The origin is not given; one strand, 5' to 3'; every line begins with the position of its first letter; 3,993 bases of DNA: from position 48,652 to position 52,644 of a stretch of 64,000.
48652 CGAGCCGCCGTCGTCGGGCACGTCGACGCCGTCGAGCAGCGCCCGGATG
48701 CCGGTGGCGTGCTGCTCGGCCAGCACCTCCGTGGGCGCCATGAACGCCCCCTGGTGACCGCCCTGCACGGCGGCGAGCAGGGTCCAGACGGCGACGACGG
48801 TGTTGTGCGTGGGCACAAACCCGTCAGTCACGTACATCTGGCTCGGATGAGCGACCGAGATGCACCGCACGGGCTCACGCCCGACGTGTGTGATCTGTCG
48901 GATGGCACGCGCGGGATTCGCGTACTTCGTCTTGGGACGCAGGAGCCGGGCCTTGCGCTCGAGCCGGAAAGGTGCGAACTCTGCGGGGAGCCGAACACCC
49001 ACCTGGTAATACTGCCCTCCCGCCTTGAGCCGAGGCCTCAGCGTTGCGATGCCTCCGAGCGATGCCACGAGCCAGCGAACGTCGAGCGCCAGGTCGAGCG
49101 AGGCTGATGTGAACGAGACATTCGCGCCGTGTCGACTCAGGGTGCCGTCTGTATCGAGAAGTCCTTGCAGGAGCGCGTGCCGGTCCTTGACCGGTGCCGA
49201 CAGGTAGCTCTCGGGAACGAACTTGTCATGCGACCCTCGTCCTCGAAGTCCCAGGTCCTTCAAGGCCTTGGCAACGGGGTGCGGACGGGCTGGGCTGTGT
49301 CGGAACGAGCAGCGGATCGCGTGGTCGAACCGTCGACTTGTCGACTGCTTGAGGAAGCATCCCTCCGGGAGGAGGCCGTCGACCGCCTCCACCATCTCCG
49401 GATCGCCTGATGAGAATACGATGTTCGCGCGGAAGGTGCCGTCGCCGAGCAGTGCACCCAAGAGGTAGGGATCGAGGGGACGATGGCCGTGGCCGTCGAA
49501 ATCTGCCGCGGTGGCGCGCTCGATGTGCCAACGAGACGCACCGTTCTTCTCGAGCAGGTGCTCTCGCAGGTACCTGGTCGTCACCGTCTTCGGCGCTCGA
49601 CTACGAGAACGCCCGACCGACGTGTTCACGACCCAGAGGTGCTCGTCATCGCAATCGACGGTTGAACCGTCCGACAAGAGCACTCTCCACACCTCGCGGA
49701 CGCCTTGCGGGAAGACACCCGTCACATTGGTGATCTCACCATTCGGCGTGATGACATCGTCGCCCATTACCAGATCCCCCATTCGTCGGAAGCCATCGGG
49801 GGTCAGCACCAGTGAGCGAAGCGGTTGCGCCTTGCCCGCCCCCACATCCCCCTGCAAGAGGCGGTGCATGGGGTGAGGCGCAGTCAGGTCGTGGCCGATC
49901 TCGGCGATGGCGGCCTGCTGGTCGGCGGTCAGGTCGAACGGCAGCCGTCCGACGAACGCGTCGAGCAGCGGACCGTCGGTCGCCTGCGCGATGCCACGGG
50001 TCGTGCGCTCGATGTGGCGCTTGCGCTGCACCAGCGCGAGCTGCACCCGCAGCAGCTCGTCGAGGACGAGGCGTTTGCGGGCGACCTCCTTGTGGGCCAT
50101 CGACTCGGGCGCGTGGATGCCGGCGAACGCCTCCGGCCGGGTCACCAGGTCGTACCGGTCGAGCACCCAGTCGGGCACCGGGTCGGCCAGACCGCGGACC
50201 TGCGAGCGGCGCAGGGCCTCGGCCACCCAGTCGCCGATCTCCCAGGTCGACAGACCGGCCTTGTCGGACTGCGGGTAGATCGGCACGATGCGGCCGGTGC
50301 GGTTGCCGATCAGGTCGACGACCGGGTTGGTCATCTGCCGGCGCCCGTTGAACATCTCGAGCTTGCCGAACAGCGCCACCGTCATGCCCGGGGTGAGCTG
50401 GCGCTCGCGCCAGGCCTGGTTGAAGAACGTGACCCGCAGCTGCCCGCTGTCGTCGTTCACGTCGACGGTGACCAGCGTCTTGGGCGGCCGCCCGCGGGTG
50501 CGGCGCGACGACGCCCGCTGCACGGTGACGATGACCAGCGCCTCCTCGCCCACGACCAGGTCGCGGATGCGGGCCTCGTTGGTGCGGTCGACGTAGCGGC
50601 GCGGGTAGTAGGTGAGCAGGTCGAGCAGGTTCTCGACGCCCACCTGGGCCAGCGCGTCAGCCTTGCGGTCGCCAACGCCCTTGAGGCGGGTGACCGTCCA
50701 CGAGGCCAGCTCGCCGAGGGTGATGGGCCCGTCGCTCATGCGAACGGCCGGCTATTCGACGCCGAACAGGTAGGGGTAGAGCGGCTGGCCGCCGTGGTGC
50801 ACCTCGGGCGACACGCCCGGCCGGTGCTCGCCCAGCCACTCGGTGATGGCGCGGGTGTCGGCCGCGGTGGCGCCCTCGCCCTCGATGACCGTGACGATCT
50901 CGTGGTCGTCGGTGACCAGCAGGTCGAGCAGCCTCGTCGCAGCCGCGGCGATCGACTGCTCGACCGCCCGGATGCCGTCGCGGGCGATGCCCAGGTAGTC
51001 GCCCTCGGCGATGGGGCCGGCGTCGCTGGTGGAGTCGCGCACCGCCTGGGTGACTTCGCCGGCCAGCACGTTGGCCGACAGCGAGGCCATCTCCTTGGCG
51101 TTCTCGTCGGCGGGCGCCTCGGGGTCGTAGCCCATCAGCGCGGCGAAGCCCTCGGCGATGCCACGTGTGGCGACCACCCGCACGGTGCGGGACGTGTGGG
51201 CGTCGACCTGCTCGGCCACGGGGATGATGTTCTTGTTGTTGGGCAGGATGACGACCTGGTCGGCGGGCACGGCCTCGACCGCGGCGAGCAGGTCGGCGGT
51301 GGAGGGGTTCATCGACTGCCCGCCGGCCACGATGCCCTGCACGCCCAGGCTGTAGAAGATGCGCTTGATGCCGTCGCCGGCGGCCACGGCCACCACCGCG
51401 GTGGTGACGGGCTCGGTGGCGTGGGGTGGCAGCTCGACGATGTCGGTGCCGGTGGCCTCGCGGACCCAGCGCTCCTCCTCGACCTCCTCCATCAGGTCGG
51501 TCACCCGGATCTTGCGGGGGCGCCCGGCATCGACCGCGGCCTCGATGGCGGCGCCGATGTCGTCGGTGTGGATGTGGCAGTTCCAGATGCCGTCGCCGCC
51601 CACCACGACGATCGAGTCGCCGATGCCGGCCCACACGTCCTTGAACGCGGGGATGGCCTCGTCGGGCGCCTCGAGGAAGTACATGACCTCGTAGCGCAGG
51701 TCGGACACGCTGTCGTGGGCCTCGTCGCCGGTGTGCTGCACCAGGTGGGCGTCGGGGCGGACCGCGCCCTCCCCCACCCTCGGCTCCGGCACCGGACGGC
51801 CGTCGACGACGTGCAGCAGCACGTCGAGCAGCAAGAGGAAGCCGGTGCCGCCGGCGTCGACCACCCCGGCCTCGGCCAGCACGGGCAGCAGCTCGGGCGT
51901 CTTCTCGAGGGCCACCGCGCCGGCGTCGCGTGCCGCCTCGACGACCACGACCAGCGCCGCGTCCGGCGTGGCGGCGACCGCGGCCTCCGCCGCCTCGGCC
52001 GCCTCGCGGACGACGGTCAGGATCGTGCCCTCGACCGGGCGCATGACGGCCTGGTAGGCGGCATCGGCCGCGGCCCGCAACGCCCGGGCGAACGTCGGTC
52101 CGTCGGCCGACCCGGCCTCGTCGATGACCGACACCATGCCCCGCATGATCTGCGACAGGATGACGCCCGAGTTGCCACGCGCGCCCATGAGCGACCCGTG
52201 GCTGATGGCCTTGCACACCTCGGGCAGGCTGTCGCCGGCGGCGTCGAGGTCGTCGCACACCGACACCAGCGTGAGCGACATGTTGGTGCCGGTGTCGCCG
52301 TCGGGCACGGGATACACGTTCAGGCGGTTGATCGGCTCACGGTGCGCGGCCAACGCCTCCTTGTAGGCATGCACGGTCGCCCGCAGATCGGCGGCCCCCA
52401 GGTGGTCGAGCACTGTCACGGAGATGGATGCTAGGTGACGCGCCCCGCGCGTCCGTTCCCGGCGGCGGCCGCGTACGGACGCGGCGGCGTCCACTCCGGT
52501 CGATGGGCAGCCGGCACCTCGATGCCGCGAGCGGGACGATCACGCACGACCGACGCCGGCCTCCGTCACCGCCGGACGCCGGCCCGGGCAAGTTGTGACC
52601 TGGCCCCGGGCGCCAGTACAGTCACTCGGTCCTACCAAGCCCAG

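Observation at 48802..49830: recG is split inside its Walker-A motif by a 343-codon intein with a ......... homing endonuclease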

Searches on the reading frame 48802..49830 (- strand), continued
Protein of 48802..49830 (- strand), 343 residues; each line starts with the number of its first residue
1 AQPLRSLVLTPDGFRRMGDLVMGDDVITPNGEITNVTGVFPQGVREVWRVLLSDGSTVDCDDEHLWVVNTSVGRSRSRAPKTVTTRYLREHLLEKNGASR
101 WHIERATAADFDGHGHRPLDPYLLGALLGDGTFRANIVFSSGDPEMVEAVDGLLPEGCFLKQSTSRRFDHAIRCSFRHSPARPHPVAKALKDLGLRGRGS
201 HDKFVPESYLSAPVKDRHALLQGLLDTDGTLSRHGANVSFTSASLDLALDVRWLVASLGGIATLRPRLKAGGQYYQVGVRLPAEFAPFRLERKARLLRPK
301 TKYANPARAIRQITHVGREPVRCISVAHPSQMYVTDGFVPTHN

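Call 40: fold_search(model_id=the predicted structure, library=pdb)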
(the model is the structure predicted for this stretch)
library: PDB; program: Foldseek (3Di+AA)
matches with E <= 10: 683; with E <= 0.001: 44
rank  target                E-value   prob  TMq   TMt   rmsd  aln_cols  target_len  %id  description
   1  7qsu                  2.8e-19  1.00  0.65  0.62   5.8       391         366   17  Crystal structure of homing endonuclease-associated TliVMA intein (C1A, d333-339) (released 2022-03-30)
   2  7qss                  1.3e-17  1.00  0.62  0.51   9.2       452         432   16  Crystal structure of homing endonuclease-associated TliVMA intein (C1A) (released 2022-03-30)
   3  1ef0_A                4.9e-16  1.00  0.75  0.62   6.0       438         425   17  CRYSTAL STRUCTURE OF PI-SCEI MINIPRECURSOR (released 2000-06-07)
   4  1vde_B                5.8e-16  1.00  0.76  0.62   6.6       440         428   17  PI-SCEI, A HOMING ENDONUCLEASE WITH PROTEIN SPLICING ACTIVITY (released 1998-04-08)
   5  1vde_A                1.0e-15  1.00  0.74  0.61   5.6       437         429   17  PI-SCEI, A HOMING ENDONUCLEASE WITH PROTEIN SPLICING ACTIVITY (released 1998-04-08)
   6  1lwt_A                1.7e-15  1.00  0.78  0.61   6.2       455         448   16  Crystal structure of the intein homing endonuclease PI-SceI bound to its substrate DNA (Ca2+ free) (released 2002-09-27)
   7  1jva_B                3.8e-15  1.00  0.75  0.61   6.1       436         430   16  CRYSTAL STRUCTURE OF THE VMA1-DERIVED ENDONUCLEASE BEARING THE N AND C EXTEIN PROPEPTIDES (released 2002-08-29)
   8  1um2_B                4.3e-15  1.00  0.77  0.64   5.3       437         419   16  Crystal Structure of the Vma1-Derived Endonuclease with the Ligated Extein Segment (released 2004-09-22)
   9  1um2_A                1.1e-14  1.00  0.76  0.63   5.6       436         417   16  Crystal Structure of the Vma1-Derived Endonuclease with the Ligated Extein Segment (released 2004-09-22)
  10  1dfa                  4.6e-14  1.00  0.69  0.60   7.1       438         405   17  CRYSTAL STRUCTURE OF PI-SCEI IN C2 SPACE GROUP (released 1999-12-08)
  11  7qst                  7.3e-14  1.00  0.63  0.60   8.1       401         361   16  Crystal structure of homing endonuclease-associated PhoVMA intein (C1A) (released 2022-03-30)
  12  1jva_A                8.6e-14  1.00  0.76  0.62   5.9       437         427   16  CRYSTAL STRUCTURE OF THE VMA1-DERIVED ENDONUCLEASE BEARING THE N AND C EXTEIN PROPEPTIDES (released 2002-08-29)
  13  1lws_A                9.6e-14  1.00  0.73  0.60   5.9       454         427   16  Crystal structure of the intein homing endonuclease PI-SceI bound to its recognition sequence (released 2002-09-27)
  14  1ef0_B                7.9e-13  1.00  0.74  0.65   5.3       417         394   15  CRYSTAL STRUCTURE OF PI-SCEI MINIPRECURSOR (released 2000-06-07)
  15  1dq3                  1.1e-10  1.00  0.67  0.52   6.2       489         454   11  CRYSTAL STRUCTURE OF AN ARCHAEAL INTEIN-ENCODED HOMING ENDONUCLEASE PI-PFUI (released 2000-07-05)
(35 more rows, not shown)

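Call 57: find_related_loci(query=A1, collection=viral_contigs, flank=1500)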
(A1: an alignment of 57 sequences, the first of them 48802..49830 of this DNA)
Query A1 (343 aa) in viral_contigs; peptide patterns used: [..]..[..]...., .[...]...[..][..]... (x = any residue, [..] = any of these).
600 stretches matched a pattern (row limit reached: there are more); 590 encode a relative of the query (tblastn E <= 1e-3); the best 80 are kept; 80 distinct loci.
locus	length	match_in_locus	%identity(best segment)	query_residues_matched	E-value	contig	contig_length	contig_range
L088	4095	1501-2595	42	1-343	5e-80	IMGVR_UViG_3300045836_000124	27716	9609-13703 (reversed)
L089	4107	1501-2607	40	1-343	1e-76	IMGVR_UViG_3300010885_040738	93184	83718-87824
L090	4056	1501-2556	40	1-343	5e-72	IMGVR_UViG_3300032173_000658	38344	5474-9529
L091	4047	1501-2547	36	1-343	2e-70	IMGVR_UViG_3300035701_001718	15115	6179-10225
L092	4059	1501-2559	38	1-343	6e-70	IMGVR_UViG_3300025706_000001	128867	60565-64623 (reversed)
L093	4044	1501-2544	37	1-343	4e-69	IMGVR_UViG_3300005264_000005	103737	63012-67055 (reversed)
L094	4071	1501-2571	39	1-343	7e-69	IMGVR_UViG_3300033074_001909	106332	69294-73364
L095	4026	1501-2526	39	1-343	4e-68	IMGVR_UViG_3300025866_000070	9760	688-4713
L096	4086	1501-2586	35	1-343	9e-67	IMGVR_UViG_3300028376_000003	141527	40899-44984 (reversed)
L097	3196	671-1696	37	1-343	1e-66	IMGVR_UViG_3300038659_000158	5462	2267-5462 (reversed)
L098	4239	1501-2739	36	1-343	3e-64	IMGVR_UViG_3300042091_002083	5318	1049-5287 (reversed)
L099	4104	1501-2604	39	1-343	1e-63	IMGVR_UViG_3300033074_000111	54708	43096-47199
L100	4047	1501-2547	34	6-343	1e-63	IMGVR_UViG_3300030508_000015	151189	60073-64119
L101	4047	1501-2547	34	6-343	1e-63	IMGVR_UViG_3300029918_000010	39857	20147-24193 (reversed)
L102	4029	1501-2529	35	1-343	1e-63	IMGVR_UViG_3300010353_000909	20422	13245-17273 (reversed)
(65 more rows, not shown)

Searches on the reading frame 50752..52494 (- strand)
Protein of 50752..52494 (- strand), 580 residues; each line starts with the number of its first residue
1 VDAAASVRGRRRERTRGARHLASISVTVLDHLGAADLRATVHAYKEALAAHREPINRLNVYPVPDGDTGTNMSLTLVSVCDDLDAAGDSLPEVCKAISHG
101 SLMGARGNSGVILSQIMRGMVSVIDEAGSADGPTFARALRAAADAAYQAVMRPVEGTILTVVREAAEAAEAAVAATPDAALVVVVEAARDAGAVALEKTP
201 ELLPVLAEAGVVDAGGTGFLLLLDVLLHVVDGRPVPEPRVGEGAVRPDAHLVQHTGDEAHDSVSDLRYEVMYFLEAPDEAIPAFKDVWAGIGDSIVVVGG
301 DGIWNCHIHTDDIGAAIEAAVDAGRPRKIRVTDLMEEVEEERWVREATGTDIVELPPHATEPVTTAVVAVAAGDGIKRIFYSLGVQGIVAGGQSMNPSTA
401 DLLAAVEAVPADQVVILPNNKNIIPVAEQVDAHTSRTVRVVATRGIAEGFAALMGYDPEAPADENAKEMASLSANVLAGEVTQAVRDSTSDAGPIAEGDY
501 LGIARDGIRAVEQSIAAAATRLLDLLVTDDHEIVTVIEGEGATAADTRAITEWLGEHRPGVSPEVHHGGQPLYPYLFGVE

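Call 55: search_protein_families(library=pfam, proteins=[window:50752-52494:-], max_evalue=0.00001)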
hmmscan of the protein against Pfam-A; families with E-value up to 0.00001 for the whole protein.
window:50752-52494:- (580 aa): 3 families
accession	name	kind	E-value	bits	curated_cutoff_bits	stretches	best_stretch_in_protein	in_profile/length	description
PF13684.11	FakA-like_C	-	1.5e-70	237.4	23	1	366-580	1-216/216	Fatty acid kinase subunit A-like, C-terminal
PF02734.22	Dak2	-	1e-40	139.9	27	1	62-226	1-172/174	DAK2 domain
PF21645.3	FakA-like_M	-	2.2e-19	69.5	24.9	1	266-340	2-79/80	Fatty acid kinase subunit A-like, middle domain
